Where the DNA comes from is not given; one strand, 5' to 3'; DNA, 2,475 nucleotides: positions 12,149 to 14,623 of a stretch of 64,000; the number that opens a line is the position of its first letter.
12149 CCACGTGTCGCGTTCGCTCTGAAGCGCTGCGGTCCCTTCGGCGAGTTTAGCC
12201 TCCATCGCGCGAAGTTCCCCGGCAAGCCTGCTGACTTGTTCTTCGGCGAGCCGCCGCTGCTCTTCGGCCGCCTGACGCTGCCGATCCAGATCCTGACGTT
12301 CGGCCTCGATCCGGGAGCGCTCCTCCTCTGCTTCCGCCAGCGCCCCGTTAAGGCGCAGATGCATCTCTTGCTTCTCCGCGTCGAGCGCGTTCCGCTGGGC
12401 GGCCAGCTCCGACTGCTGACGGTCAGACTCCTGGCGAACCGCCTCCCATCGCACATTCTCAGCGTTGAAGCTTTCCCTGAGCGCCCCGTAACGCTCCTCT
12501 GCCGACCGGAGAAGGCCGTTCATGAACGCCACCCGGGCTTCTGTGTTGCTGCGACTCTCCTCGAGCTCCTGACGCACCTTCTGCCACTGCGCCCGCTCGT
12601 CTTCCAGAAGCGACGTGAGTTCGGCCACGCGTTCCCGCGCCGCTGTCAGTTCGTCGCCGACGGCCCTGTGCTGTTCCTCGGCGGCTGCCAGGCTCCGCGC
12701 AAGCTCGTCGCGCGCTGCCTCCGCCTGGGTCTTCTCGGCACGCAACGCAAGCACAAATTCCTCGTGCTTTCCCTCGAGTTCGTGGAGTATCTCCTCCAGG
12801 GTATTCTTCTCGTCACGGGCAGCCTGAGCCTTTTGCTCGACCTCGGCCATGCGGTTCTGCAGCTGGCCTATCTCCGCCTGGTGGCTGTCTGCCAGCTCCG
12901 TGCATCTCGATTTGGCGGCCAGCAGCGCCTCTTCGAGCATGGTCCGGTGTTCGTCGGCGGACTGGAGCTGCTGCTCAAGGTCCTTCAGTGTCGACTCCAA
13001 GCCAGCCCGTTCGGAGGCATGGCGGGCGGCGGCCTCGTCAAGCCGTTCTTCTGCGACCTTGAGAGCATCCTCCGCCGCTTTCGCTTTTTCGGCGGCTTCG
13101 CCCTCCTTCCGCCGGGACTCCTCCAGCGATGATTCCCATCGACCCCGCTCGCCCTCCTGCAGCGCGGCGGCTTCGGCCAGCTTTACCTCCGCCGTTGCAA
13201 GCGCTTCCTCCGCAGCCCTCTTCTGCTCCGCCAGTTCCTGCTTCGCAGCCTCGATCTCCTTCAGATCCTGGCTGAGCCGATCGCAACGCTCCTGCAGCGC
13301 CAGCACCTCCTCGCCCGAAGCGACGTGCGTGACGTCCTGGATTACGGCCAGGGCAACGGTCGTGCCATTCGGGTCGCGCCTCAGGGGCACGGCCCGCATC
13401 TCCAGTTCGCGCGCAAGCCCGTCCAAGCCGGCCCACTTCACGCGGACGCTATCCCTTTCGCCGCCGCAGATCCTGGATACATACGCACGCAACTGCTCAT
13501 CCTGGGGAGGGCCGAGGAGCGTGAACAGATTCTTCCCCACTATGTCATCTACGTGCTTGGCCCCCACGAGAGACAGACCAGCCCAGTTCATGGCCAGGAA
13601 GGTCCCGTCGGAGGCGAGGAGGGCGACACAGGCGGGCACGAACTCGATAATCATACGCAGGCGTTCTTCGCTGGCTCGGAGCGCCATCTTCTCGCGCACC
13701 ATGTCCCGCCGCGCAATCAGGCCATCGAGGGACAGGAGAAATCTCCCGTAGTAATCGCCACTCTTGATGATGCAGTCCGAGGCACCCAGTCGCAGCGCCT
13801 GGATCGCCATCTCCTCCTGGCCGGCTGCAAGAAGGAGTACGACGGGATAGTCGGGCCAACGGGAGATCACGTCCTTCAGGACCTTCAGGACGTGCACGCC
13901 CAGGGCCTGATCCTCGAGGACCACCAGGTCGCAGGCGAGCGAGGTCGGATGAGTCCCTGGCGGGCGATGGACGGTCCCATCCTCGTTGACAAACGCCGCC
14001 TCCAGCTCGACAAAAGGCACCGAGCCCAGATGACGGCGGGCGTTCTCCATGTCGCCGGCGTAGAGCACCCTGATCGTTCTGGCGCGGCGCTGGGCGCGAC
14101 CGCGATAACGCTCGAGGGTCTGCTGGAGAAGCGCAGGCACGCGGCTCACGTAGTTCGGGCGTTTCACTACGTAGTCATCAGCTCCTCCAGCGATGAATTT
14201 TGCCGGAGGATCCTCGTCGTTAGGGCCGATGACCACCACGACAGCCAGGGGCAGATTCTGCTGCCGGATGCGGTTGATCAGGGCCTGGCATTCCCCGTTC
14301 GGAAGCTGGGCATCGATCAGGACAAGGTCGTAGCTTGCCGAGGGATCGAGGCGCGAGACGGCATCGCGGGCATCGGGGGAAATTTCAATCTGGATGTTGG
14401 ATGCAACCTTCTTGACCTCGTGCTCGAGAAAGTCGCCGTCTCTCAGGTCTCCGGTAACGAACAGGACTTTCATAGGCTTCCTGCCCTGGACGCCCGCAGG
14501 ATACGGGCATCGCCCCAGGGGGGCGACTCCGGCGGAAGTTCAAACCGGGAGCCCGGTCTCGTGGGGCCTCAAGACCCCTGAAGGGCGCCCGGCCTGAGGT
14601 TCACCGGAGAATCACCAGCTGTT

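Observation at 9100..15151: PilZ gene plus giant REC-REC-PAS-rod-PAS-pseudokinase: candidate c-di-GMP-linked signalling scaffold or filament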

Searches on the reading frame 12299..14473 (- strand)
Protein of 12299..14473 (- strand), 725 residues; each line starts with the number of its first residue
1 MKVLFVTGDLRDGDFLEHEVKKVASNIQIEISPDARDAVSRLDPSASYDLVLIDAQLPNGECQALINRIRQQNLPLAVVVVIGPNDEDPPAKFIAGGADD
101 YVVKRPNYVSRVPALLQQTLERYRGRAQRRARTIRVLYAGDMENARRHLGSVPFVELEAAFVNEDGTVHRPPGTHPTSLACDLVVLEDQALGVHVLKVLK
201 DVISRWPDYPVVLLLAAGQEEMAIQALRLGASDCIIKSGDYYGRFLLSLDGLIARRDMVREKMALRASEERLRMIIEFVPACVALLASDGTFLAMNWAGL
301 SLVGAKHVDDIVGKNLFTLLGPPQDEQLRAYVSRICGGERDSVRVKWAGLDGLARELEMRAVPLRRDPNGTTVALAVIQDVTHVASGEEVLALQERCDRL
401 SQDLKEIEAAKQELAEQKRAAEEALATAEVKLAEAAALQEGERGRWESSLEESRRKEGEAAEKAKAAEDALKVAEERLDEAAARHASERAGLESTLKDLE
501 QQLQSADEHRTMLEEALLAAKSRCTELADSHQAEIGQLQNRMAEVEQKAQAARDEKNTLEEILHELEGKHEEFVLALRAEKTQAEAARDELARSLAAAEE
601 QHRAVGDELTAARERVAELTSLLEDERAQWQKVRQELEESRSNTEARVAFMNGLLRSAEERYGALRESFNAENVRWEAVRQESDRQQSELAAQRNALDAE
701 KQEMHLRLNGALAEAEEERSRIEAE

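Call 9: search_protein_families(library=pfam, max_evalue=0.1, proteins=[window:12299-14473:-])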
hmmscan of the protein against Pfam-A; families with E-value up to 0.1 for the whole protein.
seq(725 aa): 6 families
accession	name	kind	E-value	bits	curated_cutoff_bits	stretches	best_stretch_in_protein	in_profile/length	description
PF00072.30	Response_reg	-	5.5e-14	52.7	30.2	2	26-105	22-100/111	Response regulator receiver domain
PF08448.16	PAS_4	-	8.4e-08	32.9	23.1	1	279-383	4-107/110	PAS fold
PF13426.13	PAS_9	-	4e-06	27.5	27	1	281-382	2-102/103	PAS domain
PF00989.32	PAS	-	0.00011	22.6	22.6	1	270-381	1-113/113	PAS fold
PF00038.26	Filament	-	0.0072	16.4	40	1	446-700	52-310/313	Intermediate filament protein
PF14739.11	DUF4472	-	0.025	15.6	26.6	1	570-637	40-107/107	Domain of unknown function (DUF4472)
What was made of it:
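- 14108..14473 (-): REC1 (aa 1-122). It has D54 and K104. The acidic pair is reduced to T-G-D, and the beta4 Thr/Ser is replaced by Val. Pfam Response_reg, 52.7 bits (call 9).
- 13700..14074 (-): REC2 (aa 134-258). It has Glu187 at the phospho-Asp position, Ala at the Thr/Ser position, and K237. Second Response_reg stretch (call 9).
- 13319..13678 (-): PAS1 (aa 266-385). PAS_4, PAS_9 and PAS hits (call 9).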

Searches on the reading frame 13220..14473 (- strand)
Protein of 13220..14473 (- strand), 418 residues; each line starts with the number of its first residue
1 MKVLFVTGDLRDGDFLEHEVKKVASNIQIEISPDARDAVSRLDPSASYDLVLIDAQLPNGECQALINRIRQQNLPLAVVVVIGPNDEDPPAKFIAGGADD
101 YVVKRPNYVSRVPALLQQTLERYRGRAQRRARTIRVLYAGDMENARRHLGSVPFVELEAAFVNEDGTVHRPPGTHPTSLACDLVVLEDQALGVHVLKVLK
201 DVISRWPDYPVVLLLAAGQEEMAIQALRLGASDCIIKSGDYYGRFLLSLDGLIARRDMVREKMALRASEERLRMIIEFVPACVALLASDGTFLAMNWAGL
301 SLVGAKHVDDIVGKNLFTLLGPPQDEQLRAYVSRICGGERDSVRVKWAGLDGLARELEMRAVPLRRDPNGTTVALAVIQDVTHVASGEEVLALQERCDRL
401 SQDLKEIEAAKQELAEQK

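Call 18: find_homologous_proteins(query=window:13223-14473:-)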
Query seq(417 aa) (417 aa): 30 proteins with E <= 0.001 among 8000 candidates.
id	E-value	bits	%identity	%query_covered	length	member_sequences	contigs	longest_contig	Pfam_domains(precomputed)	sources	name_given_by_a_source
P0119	1.2e-43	168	33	91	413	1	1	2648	PF13188.14,PF08448.17,PF00989.32,PF00072.31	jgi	-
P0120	3.8e-24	104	32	64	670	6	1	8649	PF13581.13,PF02518.32,PF00512.32,PF00072.31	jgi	-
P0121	1.4e-20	92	30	68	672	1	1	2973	PF02518.32,PF00512.32,PF00072.31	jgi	jgi:signal transduction histidine kinase/DNA-binding response OmpR family regulator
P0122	3.5e-14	71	31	36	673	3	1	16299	PF08447.19,PF13426.14,PF13188.14,PF08448.17,PF00989.32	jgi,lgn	jgi:two-component system, NarL family, sensor histidine kinase ComP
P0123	2.7e-13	68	33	32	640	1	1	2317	PF08447.19,PF13426.14,PF13188.14,PF12860.14,PF08448.17,PF02518.32,PF00512.32,PF00989.32,PF00072.31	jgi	jgi:two-component system cell cycle sensor histidine kinase/response regulator CckA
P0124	8.0e-13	66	29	52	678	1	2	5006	PF08447.19,PF02518.32,PF00512.32,PF00072.31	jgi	jgi:PAS domain S-box-containing protein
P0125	5.7e-12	64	23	67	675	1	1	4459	PF08447.19,PF13426.14,PF02518.32,PF00512.32,PF00072.31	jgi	jgi:PAS domain S-box-containing protein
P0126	8.0e-12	63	27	51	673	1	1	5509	PF08447.19,PF02518.32,PF00512.32,PF00072.31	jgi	jgi:two-component system NtrC family sensor kinase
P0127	3.3e-11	61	37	33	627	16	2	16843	PF13426.14,PF13188.14,PF07730.20,PF08448.17,PF02518.32,PF00989.32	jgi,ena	-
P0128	2.1e-10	58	35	34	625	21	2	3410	PF13426.14,PF07730.20,PF08448.17,PF02518.32,PF00989.32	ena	-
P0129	1.4e-8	52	31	33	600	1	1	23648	PF08447.19,PF13426.14,PF13188.14,PF07730.20,PF08448.17,PF02518.32,PF00989.32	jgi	-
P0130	1.4e-8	52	31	33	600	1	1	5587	PF08447.19,PF13426.14,PF13188.14,PF07730.20,PF08448.17,PF02518.32,PF00989.32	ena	-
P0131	5.1e-8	51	32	33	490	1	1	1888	PF08447.19,PF13426.14,PF13188.14,PF07730.20,PF08448.17,PF02518.32,PF00989.32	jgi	-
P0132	1.3e-7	49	33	32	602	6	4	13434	PF08447.19,PF13426.14,PF13188.14,PF07730.20,PF08448.17,PF02518.32,PF00989.32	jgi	-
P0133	1.4e-7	49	30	31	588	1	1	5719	PF13426.14,PF07730.20,PF08448.17,PF02518.32,PF00989.32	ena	-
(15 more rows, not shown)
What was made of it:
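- Tried and rejected: The word-indexed protein search with the N-terminus missed all close relatives; its best hit was 33% identical (call 18).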

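Call 23: find_encoding_contigs(protein=P0119, flank=10000)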
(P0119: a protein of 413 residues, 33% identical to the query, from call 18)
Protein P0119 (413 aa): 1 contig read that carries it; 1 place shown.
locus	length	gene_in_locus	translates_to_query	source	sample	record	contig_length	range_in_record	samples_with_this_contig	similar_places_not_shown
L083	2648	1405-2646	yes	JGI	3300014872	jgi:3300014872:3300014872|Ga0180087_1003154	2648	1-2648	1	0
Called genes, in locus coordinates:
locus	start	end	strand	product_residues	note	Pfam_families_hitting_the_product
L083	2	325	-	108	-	?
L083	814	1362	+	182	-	PF07238:PilZ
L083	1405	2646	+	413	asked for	PF00072:Response_reg (faint), PF00989:PAS, PF13188:PAS_8 (weak), PF08448:PAS_4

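Call 35: search_protein_representatives(protein=window:13223-14473:-)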
Query: 417 residues. Proteins with E-value up to 0.001 (for the whole library): 34377; up to 1e-10: 5590; up to 1e-30: 305. The best 150 are listed.
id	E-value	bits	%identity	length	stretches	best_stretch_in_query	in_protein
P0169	2.7e-232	787.4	84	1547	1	1-417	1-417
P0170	1.3e-160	551.3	61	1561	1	1-409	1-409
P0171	1.2e-110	386.9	48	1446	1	1-389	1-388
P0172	5.8e-100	351.6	42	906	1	1-411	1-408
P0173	7.3e-100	351.3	43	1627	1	1-394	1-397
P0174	2.1e-97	343.2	42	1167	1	1-384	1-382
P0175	8.5e-96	337.9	42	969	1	1-399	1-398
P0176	8.9e-95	334.6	42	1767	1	1-385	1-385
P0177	2.5e-92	326.5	40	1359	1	1-415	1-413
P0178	3.4e-92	326.1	44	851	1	1-387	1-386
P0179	3.2e-91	322.9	42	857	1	1-382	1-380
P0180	9.1e-89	314.8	42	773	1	1-388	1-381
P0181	1.4e-88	314.2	38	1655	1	1-416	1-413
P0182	5.2e-87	309.0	41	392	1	1-382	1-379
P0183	6.6e-86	305.4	39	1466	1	2-416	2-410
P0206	7.9e-50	186.6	32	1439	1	2-412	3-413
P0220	3.9e-48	181.0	32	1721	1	1-411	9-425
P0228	4.0e-47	177.7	32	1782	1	1-384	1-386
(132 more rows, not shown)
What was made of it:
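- Tried and rejected: The exhaustive search found them (call 35).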

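Call 43: find_related_loci(query=A4, collection=genome_contigs, flank=10000)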
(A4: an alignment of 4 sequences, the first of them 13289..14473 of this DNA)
Query A4 (395 aa) in genome_contigs; peptide patterns used: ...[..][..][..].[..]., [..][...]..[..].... (x = any residue, [..] = any of these).
20 stretches matched a pattern; 3 encode a relative of the query (tblastn E <= 1e-3); 3 distinct loci.
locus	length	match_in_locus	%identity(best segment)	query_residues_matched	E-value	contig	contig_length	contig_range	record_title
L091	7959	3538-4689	47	1-385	2e-116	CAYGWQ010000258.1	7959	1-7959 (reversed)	MAG TPA_asm: uncultured Acidobacteriota bacterium isolate ERP119294_co3_343 genome assembly, contig: NODE_8528_length_79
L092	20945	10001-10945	37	1-313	9e-47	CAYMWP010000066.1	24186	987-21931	MAG TPA_asm: uncultured Anaerolineales bacterium isolate binchicken_co334_151 genome assembly, contig: NODE_3464_length_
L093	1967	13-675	34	1-313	5e-28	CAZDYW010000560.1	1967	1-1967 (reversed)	MAG TPA_asm: uncultured Anaerolineales bacterium isolate binchicken_co15_170 genome assembly, contig: NODE_76347_length_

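Call 45: search_protein_families(library=pfam, max_evalue=0.01, proteins=[L091:2847-3377:+, L091:78-2609:-, L091:3538-7830:+])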
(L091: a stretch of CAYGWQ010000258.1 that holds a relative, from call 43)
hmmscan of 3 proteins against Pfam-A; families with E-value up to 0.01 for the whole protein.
L091:2847-3377:+ (176 aa): 1 family
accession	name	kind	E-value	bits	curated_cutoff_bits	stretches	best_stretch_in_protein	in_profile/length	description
PF07238.19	PilZ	-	0.00027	21.7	22.5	1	19-95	2-79/102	PilZ domain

L091:78-2609:- (843 aa): 2 families
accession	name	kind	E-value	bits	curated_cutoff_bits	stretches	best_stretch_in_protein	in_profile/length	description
PF12704.14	MacB_PCD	-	1.7e-40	139.9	27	2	24-262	1-206/207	MacB-like periplasmic core domain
PF02687.27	FtsX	-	5.1e-23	81.8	25.5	2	723-835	2-119/120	FtsX-like permease C-terminal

L091:3538-7830:+ (1430 aa): 4 families
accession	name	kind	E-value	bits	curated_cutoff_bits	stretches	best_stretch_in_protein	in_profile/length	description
PF00072.30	Response_reg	-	7.9e-16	58.7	30.2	2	36-105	32-100/111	Response regulator receiver domain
PF08448.16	PAS_4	-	7e-08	33.1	23.1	1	276-383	2-108/110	PAS fold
PF00989.32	PAS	-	3.5e-05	24.2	22.6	1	270-379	2-112/113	PAS fold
PF13426.13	PAS_9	-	0.0003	21.4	27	1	280-380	2-101/103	PAS domain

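Call 75: search_protein_families(library=ncbifam, max_evalue=0.01, proteins=[window:13220-14473:-])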
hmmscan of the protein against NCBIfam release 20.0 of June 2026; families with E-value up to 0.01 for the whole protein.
window:13220-14473:- (418 aa): 61 families (the best 25 are shown)
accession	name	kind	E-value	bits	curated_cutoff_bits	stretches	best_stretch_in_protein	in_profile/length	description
NF041946.1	LuxO_transreg_Vib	equivalog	1.7e-12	46.9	800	2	180-239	40-99/463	quorum-sensing sigma-54 dependent transcriptional regulator LuxO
NF011896.0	PRK15369.1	equivalog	7.2e-12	45.4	242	2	179-238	48-107/211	two component system response regulator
TIGR00229.1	sensory_box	domain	8.8e-12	45.3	22.9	1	266-385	1-120/126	PAS domain S-box protein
NF012227.0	AdeR_RR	equivalog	3.9e-11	42.9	340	1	3-123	14-133/239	efflux system response regulator transcription factor AdeR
NF045505.1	RR_RssB_Pseudo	equivalog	3.4e-10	39.5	700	2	181-241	50-110/394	two-component system response regulator RssB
TIGR01387.1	cztR_silR_copR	subfamily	8.8e-10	38.6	279.2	1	4-124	2-118/218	heavy metal response regulator transcription factor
TIGR02154.1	PhoB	equivalog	3.2e-09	36.4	296.2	1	30-121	30-125/226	phosphate regulon transcriptional regulator PhoB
NF007005.1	PRK09468.1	equivalog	5.5e-09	35.8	331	1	2-132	5-135/237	osmolarity response regulator transcription factor OmpR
NF045991.1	RespRegCtrARhodob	equivalog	5.9e-09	36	350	1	1-135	1-131/224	response regulator transcription factor CtrA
NF041734.1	resp_reg_RppA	equivalog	9.7e-09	34.9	250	1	1-116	1-114/229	two-component system response regulator RppA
NF007928.2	PRK10643.1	equivalog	1.6e-08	34.5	330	1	26-129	24-125/216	two-component system response regulator PmrA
NF008078.0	PRK10816.1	equivalog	1.6e-08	34.4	336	1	14-128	10-124/223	two-component system response regulator PhoP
NF007820.0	PRK10529.1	equivalog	2e-08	33.9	325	1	48-128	46-124/225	two-component system response regulator KdpE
NF007546.0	PRK10161.1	equivalog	3.8e-08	33.2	471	2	190-274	59-134/229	phosphate response regulator transcription factor PhoB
NF012023.0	PRK15479.1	equivalog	3.8e-08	33.1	337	1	27-137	25-133/224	transcriptional regulator TctD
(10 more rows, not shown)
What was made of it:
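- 13319..13678 (-): TIGR00229 covers aa 266-385 (call 75).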

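Call 86: list_cluster_members(proteins=[P0169, P0170, P0171, P0173, P0176, P0181, P0206, P0228, P0220, L085:7768-12822:+])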
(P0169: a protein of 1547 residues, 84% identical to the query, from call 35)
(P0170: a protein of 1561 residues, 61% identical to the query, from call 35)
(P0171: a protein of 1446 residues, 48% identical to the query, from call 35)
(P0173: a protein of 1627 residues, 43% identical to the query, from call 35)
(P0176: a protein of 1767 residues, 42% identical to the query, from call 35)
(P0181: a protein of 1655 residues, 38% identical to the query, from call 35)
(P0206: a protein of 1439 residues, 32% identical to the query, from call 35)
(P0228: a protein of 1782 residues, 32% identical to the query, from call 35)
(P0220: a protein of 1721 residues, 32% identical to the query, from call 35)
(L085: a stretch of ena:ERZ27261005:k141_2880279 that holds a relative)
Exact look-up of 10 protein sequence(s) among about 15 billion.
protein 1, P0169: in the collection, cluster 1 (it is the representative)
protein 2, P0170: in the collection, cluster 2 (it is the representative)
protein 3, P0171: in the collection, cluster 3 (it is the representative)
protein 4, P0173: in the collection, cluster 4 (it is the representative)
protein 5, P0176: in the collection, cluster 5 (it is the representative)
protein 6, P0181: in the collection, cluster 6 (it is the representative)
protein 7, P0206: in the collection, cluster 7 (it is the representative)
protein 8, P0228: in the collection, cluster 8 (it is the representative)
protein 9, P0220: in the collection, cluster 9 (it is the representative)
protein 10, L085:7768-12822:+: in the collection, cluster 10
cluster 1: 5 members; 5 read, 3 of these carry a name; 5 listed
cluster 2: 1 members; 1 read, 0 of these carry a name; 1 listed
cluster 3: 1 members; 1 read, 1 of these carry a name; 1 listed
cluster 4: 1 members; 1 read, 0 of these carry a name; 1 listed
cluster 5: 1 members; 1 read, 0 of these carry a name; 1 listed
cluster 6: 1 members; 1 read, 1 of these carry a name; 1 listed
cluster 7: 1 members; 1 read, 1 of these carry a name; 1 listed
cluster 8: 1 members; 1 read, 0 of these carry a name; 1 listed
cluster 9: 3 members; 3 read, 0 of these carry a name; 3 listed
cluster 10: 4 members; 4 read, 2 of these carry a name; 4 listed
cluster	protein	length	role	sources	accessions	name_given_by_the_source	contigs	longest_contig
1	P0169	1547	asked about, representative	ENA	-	-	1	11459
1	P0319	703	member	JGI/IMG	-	PAS domain S-box-containing protein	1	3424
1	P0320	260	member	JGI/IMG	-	signal transduction histidine kinase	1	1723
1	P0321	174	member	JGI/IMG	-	signal transduction histidine kinase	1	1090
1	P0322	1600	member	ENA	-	-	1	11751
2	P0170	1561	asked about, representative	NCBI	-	-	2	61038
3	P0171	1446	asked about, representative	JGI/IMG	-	DNA-binding response OmpR family regulator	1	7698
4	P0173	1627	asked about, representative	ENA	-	-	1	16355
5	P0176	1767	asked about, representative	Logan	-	-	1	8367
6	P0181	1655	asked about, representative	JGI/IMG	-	PAS domain S-box-containing protein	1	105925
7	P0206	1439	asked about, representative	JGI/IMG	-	PAS domain S-box-containing protein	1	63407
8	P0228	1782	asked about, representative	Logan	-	-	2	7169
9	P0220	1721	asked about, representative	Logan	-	-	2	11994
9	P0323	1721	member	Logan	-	-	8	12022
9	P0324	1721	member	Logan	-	-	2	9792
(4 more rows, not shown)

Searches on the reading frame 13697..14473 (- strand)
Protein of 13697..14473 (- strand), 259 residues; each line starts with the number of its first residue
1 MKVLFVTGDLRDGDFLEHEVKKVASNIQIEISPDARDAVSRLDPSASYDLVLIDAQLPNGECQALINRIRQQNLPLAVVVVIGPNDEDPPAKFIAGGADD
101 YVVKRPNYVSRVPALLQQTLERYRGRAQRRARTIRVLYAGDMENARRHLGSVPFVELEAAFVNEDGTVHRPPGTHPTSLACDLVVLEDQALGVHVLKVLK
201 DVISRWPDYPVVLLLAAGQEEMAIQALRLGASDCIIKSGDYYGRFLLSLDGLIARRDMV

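Call 49: search_solved_structures(query=window:13697-14473:-, max_evalue=0.01, show_alignments=3)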
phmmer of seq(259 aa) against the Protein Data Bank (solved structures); distinct sequences matched with E-value up to 0.01: 44.
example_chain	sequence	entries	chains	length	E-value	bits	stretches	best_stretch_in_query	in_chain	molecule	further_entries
5x5j_A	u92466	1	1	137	4.6e-07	33.4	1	3-119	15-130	AdeR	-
5xjp_A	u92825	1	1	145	5.2e-07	33.2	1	3-119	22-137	AdeR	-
2pkx_A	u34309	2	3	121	1.1e-06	32.2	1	11-122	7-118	Transcriptional regulatory protein phoP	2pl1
7cci_A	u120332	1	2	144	2.8e-06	30.8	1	3-119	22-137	AdeR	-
6is1_A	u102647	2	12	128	4e-06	30.3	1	4-117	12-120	Response regulator ArlR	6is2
6is3_C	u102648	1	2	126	4.5e-06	30.1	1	4-115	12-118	Response regulator ArlR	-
8uvx_B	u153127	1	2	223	4e-05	27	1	47-106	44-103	DNA-binding response regulator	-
8uuz_A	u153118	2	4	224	4.1e-05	27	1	47-106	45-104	DNA-binding response regulator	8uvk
3luf_A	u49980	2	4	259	4.4e-05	26.9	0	27-103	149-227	Two-component system response regulator/GGDEF domain protein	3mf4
2zwm_A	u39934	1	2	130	9.7e-05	25.8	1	2-118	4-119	Transcriptional regulatory protein yycF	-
6ont_A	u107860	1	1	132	0.00021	24.7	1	2-105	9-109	Two-component response regulator 1452 receiver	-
3f6p_A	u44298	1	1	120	0.00022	24.6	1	2-105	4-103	Transcriptional regulatory protein yycF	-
6ifh_A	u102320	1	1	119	0.00037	23.9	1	182-242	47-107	Sporulation initiation phosphotransferase F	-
1mvo_A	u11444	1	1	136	0.00044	23.6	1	26-119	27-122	PhoP response regulator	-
1zes_A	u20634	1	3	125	0.00062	23.1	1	34-117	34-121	Phosphate regulon transcriptional regulatory protein phoB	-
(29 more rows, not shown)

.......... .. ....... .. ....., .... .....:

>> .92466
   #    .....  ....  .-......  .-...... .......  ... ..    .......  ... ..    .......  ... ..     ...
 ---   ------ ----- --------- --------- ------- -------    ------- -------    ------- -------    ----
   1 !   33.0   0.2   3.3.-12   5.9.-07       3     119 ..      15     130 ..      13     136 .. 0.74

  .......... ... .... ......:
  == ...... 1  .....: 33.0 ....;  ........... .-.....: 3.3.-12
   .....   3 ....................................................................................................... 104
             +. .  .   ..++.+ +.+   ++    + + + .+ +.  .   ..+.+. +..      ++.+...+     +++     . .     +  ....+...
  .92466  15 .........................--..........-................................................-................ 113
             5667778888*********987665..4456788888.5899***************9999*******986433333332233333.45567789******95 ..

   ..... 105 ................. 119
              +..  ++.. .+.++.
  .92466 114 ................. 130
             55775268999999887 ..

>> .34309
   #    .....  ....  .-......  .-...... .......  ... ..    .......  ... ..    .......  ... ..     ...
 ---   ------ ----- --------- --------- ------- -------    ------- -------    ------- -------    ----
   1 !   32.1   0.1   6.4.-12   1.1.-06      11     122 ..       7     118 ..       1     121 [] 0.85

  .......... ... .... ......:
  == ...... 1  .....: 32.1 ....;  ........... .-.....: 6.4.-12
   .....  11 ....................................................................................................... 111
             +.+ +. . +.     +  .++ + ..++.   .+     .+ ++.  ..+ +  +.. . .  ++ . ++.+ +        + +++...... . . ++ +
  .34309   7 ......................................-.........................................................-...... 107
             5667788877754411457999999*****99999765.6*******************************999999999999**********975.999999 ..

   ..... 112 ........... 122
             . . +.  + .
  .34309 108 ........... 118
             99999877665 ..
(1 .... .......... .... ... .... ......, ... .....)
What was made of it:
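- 14108..14473 (-): Alignment to AdeR and PhoP receivers (call 49).
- On Response-regulator receiver (PF00072): REC1 has T-G-D for the acidic pair, D54 present, Val at the Thr/Ser position and K104 present (call 49).
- Checked: Aligned to AdeR, its acidic pair reads T-G-D where AdeR has E-D-D, and the beta4 Thr/Ser is Val (call 49).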
